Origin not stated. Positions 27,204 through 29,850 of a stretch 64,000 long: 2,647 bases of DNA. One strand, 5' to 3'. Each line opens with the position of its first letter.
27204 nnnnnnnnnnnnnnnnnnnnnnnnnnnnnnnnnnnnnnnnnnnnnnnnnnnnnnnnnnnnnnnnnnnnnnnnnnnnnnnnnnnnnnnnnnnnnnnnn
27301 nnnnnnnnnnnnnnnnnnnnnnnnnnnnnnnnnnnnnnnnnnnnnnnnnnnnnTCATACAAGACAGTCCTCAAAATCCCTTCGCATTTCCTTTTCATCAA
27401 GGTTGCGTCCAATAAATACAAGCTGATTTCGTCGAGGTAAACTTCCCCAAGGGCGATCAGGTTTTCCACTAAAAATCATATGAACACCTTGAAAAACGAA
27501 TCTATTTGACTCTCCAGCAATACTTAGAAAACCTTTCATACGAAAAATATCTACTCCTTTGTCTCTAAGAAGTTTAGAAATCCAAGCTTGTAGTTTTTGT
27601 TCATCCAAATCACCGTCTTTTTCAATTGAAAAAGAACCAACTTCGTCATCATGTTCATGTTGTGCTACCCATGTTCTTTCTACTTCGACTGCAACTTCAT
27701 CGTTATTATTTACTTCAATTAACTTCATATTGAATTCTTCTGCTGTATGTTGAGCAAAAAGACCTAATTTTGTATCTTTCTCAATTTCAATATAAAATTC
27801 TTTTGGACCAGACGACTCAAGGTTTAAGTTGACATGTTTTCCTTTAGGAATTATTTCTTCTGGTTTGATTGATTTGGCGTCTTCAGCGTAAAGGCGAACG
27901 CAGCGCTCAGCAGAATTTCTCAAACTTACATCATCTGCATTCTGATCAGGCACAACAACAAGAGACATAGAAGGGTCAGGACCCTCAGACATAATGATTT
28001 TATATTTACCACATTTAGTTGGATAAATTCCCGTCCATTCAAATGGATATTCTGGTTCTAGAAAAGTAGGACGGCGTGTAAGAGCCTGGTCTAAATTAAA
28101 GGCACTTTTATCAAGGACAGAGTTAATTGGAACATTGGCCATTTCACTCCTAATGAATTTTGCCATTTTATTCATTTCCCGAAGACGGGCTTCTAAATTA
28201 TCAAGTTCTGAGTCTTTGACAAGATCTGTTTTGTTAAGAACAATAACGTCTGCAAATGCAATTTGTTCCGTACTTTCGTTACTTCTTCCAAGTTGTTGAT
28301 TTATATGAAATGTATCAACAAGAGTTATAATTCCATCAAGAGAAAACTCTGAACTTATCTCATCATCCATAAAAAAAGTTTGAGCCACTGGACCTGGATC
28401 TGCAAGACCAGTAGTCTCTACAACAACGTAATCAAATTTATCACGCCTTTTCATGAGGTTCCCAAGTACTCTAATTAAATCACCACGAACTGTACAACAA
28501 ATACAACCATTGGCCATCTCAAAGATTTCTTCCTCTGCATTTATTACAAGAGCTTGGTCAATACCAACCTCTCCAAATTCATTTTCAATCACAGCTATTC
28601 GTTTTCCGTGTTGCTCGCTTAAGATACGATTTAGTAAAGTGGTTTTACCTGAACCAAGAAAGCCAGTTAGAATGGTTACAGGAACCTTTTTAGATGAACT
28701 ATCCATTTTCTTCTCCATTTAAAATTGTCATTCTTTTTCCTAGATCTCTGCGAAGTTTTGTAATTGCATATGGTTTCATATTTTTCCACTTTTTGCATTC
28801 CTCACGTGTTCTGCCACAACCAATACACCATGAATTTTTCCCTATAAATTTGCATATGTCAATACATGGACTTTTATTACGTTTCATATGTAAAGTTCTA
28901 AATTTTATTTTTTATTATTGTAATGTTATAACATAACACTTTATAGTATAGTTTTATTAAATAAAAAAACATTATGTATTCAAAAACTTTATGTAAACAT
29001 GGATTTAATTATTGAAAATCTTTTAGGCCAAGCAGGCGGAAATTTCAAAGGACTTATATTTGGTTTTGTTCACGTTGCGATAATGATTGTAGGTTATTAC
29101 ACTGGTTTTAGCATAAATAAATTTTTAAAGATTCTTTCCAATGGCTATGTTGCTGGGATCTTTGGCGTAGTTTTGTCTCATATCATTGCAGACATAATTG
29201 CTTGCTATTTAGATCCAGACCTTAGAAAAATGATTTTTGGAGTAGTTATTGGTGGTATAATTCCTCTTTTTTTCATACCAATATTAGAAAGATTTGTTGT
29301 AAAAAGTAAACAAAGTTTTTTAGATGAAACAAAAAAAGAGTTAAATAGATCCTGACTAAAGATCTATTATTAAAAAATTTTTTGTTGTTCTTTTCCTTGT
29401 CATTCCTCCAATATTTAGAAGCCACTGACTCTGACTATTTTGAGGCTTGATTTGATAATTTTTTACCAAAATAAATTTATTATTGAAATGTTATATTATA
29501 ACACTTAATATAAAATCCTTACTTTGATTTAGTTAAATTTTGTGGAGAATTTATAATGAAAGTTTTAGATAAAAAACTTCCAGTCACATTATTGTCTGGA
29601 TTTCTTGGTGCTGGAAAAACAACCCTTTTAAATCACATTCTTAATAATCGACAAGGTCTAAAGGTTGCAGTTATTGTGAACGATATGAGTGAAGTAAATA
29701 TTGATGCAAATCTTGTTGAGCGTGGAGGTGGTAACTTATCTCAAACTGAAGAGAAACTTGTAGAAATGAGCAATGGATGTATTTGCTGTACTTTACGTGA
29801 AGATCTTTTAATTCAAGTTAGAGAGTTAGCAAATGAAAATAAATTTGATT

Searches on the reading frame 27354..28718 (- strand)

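Call 18: search_protein_families(library=pfam, proteins=[window:27354-28718:-], max_evalue=0.00001)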
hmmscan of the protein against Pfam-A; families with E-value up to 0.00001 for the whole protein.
window:27354-28718:- (454 aa): 2 families
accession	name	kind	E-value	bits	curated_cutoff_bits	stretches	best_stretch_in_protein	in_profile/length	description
PF02492.25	cobW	-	3.5e-62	209.6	20.7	1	13-189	1-179/180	CobW/HypB/UreG, nucleotide-binding domain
PF07683.19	CobW_C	-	2.2e-26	92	22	1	361-453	2-94/94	Cobalamin synthesis protein cobW C-terminal domain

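Call 44: search_protein_families(library=ncbifam, proteins=[window:27354-28718:-], max_evalue=0.001)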
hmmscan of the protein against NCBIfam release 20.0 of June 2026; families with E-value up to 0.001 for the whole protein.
window:27354-28718:- (454 aa): 7 families
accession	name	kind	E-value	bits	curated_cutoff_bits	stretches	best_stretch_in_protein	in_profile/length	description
NF008578.0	PRK11537.1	equivalog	4.1e-77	259.5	361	2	11-215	3-209/318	GTPase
TIGR02475.1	CobW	equivalog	6e-60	202.9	332.1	3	10-138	2-135/342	cobalamin biosynthesis protein CobW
NF038288.1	chaper_GTP_ZigA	equivalog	4.3e-59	200.4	600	1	12-214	1-232/390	zinc metallochaperone GTPase ZigA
NF041053.1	CobW_rel_Se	equivalog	3.2e-19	69.3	180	1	16-188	5-178/195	CobW-related selenoprotein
NF047431.1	hiber_recruit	equivalog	8e-09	34.9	375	1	13-113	3-108/402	ribosome hibernation factor-recruiting GTPase MRF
TIGR00073.1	hypB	equivalog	1.5e-05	24.6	121.2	0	10-104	28-120/217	hydrogenase nickel incorporation protein HypB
NF000908.1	PRK00089.1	equivalog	2.3e-05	23.8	237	1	92-191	48-149/291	GTPase Era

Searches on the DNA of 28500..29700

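Call 71: search_rna_families(source=window, start=28500, end=29700, threshold=evalue, max_evalue=10)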
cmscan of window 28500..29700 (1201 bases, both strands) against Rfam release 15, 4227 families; matches with E-value up to 10: 1.
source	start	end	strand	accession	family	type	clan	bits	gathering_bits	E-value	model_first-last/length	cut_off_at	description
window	28640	28727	-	RF00309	snosnR60_Z15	Gene; snRNA; snoRNA; CD-box;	CL00070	20.9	41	1.6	1-98/98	no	Small nucleolar RNA snR60/Z15/Z230/Z193/J17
